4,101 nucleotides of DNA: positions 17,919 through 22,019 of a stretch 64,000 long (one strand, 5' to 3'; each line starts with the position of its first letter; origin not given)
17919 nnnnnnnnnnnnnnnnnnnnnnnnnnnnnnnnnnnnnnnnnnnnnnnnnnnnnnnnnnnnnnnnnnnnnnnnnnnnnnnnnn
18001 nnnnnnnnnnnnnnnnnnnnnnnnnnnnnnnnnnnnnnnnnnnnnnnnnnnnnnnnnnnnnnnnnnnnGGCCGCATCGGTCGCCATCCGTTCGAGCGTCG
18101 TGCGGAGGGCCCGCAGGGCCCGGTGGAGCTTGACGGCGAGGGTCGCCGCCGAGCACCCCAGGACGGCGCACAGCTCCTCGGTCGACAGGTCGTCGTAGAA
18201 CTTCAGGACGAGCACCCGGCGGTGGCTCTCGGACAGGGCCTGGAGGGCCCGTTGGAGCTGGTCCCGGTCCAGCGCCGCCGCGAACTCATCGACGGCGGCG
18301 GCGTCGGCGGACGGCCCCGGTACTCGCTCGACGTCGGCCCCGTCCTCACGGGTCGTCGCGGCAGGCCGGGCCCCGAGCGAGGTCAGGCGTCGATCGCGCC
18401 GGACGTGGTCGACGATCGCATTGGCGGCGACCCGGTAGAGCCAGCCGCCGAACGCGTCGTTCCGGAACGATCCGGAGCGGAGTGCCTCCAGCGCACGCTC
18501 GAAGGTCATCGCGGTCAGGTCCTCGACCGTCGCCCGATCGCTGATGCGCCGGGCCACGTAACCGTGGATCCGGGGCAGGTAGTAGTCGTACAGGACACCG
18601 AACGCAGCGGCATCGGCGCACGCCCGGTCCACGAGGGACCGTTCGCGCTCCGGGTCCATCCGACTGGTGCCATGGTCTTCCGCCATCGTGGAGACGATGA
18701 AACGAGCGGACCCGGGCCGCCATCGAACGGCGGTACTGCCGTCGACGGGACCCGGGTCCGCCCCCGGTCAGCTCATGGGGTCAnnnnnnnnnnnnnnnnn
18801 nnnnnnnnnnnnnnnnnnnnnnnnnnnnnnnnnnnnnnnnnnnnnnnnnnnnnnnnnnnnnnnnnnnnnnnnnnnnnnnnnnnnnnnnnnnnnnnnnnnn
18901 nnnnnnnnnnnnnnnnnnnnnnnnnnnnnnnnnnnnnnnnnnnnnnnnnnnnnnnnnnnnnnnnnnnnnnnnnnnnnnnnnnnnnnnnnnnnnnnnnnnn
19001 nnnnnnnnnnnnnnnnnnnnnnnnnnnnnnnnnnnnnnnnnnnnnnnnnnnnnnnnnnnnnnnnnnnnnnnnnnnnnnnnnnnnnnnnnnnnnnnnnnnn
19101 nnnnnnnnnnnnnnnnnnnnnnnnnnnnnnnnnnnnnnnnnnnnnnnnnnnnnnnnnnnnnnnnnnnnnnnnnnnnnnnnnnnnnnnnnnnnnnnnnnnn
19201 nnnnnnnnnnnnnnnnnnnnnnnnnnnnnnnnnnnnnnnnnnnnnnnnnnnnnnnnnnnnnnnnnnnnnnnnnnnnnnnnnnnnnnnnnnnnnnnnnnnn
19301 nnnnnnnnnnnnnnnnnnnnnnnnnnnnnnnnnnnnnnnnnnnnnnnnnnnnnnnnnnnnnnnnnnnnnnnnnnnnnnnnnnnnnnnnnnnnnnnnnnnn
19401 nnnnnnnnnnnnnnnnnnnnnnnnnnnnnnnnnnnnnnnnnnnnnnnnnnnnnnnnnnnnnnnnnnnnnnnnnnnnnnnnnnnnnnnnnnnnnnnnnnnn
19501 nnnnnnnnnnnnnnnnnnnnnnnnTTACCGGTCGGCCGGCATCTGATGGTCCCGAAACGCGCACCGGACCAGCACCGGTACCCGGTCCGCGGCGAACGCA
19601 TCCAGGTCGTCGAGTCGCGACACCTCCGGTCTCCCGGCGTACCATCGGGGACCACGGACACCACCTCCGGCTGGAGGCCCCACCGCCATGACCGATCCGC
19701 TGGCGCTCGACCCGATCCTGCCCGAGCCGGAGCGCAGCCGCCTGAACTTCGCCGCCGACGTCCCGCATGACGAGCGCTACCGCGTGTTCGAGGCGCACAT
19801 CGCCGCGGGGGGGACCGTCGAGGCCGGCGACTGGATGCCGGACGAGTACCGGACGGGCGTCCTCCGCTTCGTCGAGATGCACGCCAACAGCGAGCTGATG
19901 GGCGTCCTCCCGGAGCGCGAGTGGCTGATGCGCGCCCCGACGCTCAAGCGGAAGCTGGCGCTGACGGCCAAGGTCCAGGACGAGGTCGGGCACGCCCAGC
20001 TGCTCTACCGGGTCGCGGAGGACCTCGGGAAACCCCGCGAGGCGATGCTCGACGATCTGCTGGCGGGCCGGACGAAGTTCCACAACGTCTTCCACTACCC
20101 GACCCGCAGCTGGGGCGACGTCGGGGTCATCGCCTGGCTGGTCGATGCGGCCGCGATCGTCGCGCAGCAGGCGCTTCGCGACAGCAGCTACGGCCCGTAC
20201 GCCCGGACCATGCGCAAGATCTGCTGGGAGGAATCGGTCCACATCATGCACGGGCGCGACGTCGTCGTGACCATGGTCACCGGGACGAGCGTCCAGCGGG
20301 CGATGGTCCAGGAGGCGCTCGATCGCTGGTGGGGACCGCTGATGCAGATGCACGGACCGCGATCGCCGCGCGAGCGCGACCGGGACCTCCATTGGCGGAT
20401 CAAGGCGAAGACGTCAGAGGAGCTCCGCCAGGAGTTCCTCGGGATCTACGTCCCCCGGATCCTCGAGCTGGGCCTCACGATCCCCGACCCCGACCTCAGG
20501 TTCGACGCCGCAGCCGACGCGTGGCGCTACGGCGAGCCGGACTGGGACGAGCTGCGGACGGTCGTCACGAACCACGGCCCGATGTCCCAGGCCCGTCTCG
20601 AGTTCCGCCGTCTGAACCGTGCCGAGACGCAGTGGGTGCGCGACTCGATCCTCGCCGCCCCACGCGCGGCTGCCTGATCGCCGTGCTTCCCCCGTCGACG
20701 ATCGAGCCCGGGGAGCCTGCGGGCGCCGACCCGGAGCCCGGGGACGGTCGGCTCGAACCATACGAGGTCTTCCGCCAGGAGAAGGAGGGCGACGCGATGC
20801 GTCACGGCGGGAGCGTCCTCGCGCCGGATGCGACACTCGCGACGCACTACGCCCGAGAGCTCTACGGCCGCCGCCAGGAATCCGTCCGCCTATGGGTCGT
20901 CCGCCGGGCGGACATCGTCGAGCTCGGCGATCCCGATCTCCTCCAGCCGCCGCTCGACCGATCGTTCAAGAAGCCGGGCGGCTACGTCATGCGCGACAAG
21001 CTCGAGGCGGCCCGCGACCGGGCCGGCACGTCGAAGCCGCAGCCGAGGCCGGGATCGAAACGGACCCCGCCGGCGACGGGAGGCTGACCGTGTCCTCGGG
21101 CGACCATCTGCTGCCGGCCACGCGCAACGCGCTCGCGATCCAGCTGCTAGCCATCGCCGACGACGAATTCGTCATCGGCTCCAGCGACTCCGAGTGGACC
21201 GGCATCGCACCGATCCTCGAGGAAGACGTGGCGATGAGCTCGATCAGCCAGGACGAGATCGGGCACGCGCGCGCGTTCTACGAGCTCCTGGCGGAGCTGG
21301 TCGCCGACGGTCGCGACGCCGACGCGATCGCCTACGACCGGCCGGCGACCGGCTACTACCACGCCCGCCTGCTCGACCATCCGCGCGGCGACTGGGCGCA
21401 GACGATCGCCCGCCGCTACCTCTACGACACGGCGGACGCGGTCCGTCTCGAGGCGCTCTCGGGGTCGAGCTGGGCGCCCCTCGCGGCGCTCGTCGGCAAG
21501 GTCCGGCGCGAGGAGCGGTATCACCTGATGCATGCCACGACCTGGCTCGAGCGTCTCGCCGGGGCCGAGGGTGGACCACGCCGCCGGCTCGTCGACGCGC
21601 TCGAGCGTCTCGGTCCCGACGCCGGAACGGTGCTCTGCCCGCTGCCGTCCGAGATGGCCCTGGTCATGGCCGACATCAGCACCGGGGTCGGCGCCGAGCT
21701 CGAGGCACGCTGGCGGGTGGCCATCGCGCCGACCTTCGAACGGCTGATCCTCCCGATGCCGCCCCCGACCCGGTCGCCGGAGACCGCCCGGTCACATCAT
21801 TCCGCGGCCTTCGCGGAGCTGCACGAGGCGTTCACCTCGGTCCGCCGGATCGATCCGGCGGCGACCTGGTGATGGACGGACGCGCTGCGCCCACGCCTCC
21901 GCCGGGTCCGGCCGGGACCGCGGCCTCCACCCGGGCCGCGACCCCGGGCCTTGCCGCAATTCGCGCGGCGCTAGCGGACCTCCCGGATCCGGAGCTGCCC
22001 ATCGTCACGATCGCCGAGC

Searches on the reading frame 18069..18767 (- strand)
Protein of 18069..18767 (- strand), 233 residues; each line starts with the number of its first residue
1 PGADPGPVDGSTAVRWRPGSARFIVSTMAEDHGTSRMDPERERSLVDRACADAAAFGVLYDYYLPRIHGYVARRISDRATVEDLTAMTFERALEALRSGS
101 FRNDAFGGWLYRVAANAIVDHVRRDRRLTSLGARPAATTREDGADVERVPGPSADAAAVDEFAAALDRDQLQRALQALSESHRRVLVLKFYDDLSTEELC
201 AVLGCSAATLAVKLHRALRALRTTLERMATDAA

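Call 25: search_protein_families(library=pfam, proteins=[window:18069-18767:-], max_evalue=0.0001)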
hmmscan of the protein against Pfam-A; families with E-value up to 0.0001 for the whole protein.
window:18069-18767:- (233 aa): 4 families
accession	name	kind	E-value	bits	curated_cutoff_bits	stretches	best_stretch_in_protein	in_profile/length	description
PF04542.20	Sigma70_r2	-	1.9e-13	50.4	24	1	59-127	1-70/71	Sigma-70 region 2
PF08281.18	Sigma70_r4_2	-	1.6e-12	47.3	25.7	1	169-221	2-54/54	Sigma-70, region 4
PF04545.22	Sigma70_r4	-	1.3e-07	31.5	24.1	1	174-222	1-49/50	Sigma-70, region 4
PF07638.17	Sigma70_ECF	-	2e-06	28.2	21.1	1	52-225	15-179/185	ECF sigma factor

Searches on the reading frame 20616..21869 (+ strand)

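Call 25: search_protein_families(library=pfam, proteins=[window:20616-21869:+], max_evalue=0.0001)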
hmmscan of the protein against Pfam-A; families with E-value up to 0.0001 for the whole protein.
window:20616-21869:+ (418 aa): 1 family
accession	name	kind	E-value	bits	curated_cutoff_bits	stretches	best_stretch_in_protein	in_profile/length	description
PF05138.18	PaaA_PaaC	-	4.8e-59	200.1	28.5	1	163-418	8-263/263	Phenylacetic acid catabolic protein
